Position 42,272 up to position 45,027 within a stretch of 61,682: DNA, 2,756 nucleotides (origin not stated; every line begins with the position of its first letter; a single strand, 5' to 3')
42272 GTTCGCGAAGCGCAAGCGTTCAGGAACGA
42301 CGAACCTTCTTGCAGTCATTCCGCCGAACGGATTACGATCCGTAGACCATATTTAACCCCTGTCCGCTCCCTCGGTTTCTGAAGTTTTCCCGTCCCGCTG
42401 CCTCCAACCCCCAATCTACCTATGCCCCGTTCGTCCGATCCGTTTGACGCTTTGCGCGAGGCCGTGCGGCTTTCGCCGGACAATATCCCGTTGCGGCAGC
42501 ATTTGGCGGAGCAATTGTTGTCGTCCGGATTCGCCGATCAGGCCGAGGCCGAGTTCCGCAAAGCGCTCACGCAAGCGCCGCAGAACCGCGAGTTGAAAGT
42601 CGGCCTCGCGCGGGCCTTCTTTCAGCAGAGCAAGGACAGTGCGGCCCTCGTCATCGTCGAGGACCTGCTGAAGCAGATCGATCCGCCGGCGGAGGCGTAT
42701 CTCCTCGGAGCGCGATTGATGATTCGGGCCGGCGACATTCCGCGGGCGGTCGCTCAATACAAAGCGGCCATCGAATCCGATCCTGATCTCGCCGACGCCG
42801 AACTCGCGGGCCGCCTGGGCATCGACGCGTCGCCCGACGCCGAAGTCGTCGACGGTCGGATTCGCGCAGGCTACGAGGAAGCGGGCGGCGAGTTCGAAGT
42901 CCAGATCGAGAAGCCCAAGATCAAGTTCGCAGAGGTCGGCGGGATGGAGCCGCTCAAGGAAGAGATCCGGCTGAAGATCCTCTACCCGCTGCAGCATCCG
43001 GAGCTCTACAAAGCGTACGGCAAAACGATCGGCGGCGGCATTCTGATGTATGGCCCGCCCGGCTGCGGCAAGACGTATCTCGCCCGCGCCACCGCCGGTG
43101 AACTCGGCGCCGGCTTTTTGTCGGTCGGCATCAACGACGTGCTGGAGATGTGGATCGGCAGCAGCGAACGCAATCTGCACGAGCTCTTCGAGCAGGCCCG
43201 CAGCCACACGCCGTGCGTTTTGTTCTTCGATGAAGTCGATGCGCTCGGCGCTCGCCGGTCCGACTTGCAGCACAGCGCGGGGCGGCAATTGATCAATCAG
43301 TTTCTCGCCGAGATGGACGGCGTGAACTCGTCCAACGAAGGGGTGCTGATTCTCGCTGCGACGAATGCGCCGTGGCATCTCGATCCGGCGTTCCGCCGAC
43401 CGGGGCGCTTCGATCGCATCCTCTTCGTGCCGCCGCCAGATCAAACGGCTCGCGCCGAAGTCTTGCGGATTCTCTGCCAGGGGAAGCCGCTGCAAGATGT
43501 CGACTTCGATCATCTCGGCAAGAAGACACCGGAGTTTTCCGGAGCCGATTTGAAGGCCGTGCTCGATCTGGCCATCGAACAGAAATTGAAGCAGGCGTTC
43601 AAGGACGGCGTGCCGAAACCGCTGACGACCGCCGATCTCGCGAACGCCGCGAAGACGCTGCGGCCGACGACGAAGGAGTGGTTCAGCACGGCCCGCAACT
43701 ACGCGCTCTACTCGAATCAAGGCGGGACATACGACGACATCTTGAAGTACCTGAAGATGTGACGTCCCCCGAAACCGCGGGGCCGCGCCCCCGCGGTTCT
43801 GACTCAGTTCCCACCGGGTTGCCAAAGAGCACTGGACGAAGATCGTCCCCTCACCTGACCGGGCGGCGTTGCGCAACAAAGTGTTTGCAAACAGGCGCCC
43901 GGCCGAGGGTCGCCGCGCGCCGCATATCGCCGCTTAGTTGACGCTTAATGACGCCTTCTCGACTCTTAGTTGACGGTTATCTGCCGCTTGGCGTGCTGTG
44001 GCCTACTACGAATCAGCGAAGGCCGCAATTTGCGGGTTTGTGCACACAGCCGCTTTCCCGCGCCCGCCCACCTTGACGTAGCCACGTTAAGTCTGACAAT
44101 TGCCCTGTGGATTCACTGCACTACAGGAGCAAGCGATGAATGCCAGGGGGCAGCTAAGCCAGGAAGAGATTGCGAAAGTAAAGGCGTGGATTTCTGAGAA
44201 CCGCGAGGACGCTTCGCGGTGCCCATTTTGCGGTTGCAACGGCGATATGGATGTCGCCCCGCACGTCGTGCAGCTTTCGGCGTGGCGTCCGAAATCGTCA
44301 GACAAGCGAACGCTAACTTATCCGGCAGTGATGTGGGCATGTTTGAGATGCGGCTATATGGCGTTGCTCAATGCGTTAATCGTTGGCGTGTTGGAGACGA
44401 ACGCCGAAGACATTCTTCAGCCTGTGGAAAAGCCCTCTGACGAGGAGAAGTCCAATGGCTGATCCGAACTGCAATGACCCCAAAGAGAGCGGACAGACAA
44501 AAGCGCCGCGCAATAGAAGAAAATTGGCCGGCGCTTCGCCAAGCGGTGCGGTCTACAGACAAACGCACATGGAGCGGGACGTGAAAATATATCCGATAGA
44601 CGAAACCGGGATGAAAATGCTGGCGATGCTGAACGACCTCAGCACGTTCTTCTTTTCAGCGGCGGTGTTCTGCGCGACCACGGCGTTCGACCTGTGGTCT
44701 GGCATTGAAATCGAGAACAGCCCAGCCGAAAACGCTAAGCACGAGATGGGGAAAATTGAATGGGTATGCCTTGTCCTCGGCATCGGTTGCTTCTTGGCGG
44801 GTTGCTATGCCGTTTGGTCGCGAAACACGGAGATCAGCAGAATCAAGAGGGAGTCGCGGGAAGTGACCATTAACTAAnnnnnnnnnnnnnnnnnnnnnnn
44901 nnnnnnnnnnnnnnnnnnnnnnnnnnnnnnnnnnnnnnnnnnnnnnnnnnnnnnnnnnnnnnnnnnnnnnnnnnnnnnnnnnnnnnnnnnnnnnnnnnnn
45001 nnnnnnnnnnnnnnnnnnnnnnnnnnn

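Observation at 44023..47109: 3.09-kb lower-GC cassette bounded by perfect 26-bp inverted repeats: candidate IS1595-family transporter IS carrying an uncharacterised five-ORF cargo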

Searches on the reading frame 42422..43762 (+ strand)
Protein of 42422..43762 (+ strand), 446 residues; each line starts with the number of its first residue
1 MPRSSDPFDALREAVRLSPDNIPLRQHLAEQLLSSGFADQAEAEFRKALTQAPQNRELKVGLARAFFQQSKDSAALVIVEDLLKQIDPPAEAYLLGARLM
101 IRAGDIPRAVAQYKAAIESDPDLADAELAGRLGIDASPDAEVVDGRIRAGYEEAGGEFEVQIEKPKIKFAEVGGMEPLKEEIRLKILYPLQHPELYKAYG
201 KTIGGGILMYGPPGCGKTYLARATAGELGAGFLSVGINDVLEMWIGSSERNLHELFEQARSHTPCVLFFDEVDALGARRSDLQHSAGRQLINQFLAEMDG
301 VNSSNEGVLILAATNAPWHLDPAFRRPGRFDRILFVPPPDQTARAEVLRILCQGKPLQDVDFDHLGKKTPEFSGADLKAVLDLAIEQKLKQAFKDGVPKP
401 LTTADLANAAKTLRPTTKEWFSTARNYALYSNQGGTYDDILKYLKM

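Call 6: search_protein_families(library=pfam, proteins=[window:42422-43762:+], max_evalue=0.1)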
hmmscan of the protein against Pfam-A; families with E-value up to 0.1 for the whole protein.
window:42422-43762:+ (446 aa): 28 families (the best 25 are shown)
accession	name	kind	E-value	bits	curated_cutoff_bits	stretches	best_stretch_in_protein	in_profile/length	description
PF00004.35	AAA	-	4.1e-42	144.2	21.2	1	207-337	1-130/131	ATPase family associated with various cellular activities (AAA)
PF14559.12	TPR_19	-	2.3e-10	41.1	25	1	32-98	1-67/68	Tetratricopeptide repeat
PF13428.12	TPR_14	-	2.6e-07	31.1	23.5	2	24-65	3-44/44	Tetratricopeptide repeat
PF13432.12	TPR_16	-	4.4e-07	30.7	32.7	1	30-90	5-64/65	Tetratricopeptide repeat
PF17862.7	AAA_lid_3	-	2.6e-06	27.3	27.2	1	359-391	1-33/45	AAA+ lid domain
PF13414.12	TPR_11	-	3.6e-06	27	26.8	1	104-126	8-30/42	TPR repeat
PF24575.1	TPR_Slam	-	1.2e-05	26.1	35.2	1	34-75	59-100/104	Surface lipoprotein assembly modifier, N-terminal TPR repeats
PF23914.1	TPR_CcmH_CycH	-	0.00012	22.4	42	1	8-89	70-154/158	Cytochrome c-type biogenesis protein H TPR domain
PF14561.12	TPR_20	-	0.00063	20.5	25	0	43-77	9-43/90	Tetratricopeptide repeat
PF07719.23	TPR_2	-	0.00078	19.8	27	0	97-122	8-33/34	Tetratricopeptide repeat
PF13173.12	AAA_14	-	0.00081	19.8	27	1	207-275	5-74/129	AAA domain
PF13401.12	AAA_22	-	0.00091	20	27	0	207-228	8-29/130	AAA domain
PF13191.12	AAA_16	-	0.0012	19.8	32.6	0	204-229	24-49/167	AAA ATPase domain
PF07728.20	AAA_5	-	0.002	18.6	22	1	207-274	2-77/139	AAA domain (dynein-related subfamily)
PF05496.18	RuvB_N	-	0.0023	18.2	27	1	207-275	36-96/159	Holliday junction DNA helicase RuvB P-loop domain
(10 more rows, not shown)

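Call 41: find_encoding_contigs(protein=window:42422-43762:+, flank=6000, max_places=10)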
Protein window:42422-43762:+ (446 aa): no gene with exactly this product is on record in the collection.

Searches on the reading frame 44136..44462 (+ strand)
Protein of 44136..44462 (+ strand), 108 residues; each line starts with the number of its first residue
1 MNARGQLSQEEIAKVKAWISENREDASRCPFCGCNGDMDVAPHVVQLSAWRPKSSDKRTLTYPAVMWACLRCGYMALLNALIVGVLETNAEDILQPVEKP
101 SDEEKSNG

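Call 6: search_protein_families(library=pfam, proteins=[window:44136-44462:+], max_evalue=0.1)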
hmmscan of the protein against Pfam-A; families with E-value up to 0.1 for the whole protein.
window:44136-44462:+ (108 aa): 1 family
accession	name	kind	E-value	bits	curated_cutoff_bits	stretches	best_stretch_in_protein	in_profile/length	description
PF14354.12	Lar_restr_allev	-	0.019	15.7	28.6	1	28-74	5-33/58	Restriction alleviation protein Lar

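Call 27: search_protein_families(library=padloc, proteins=[window:44136-44462:+], max_evalue=0.1)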
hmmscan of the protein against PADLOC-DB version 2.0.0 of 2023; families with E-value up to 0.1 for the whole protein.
window:44136-44462:+ (108 aa): 0 families

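Call 58: search_solved_structures(query=window:44136-44462:+, max_evalue=1)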
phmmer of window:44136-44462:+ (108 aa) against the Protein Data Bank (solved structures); distinct sequences matched with E-value up to 1: 3.
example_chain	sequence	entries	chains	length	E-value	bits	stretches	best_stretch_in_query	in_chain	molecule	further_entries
9hqu_A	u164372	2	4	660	0.16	15.2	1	7-38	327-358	DUF3732 domain-containing protein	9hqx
6ulg_L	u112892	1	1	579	0.24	14.6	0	20-46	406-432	Folliculin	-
6nzd_H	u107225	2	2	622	0.29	14.3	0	20-46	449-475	Folliculin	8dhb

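Call 71: search_protein_families(library=ncbifam, proteins=[window:44136-44462:+], max_evalue=0.01)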
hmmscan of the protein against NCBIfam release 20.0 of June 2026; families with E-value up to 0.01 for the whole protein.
window:44136-44462:+ (108 aa): 0 families

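Call 82: search_protein_families(library=phrogs, proteins=[window:44136-44462:+], max_evalue=0.01)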
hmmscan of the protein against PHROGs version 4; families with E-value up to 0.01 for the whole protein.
window:44136-44462:+ (108 aa): 0 families

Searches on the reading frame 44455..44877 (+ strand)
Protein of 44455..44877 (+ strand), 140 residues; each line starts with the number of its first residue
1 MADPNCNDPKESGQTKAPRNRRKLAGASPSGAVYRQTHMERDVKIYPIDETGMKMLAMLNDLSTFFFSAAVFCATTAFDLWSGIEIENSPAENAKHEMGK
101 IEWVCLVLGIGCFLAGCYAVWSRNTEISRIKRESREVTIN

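Call 6: search_protein_families(library=pfam, proteins=[window:44455-44877:+], max_evalue=0.1)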
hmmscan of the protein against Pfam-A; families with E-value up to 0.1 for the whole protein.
window:44455-44877:+ (140 aa): 2 families
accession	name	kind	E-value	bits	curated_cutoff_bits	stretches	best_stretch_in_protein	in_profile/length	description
PF20479.3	TMEM128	-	0.023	15.6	23.9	1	65-125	47-106/124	TMEM128 protein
PF06305.16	LapA_dom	-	0.084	13.2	28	0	103-135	22-57/64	Lipopolysaccharide assembly protein A domain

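Call 27: search_protein_families(library=padloc, proteins=[window:44455-44877:+], max_evalue=0.1)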
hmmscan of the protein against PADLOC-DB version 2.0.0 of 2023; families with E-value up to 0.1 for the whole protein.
window:44455-44877:+ (140 aa): 0 families

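Call 54: find_homologous_proteins(query=window:44455-44877:+, max_evalue=0.01)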
Query window:44455-44877:+ (140 aa): 1 proteins with E <= 0.01 among 6 candidates.
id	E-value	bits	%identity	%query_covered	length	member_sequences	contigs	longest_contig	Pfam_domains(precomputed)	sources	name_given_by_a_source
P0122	1.9e-90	318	100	100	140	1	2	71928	-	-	-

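Call 71: search_protein_families(library=ncbifam, proteins=[window:44455-44877:+], max_evalue=0.01)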
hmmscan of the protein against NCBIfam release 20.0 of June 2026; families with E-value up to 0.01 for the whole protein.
window:44455-44877:+ (140 aa): 0 families

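Call 82: search_protein_families(library=phrogs, proteins=[window:44455-44877:+], max_evalue=0.01)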
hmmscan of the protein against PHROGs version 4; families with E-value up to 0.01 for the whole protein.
window:44455-44877:+ (140 aa): 0 families
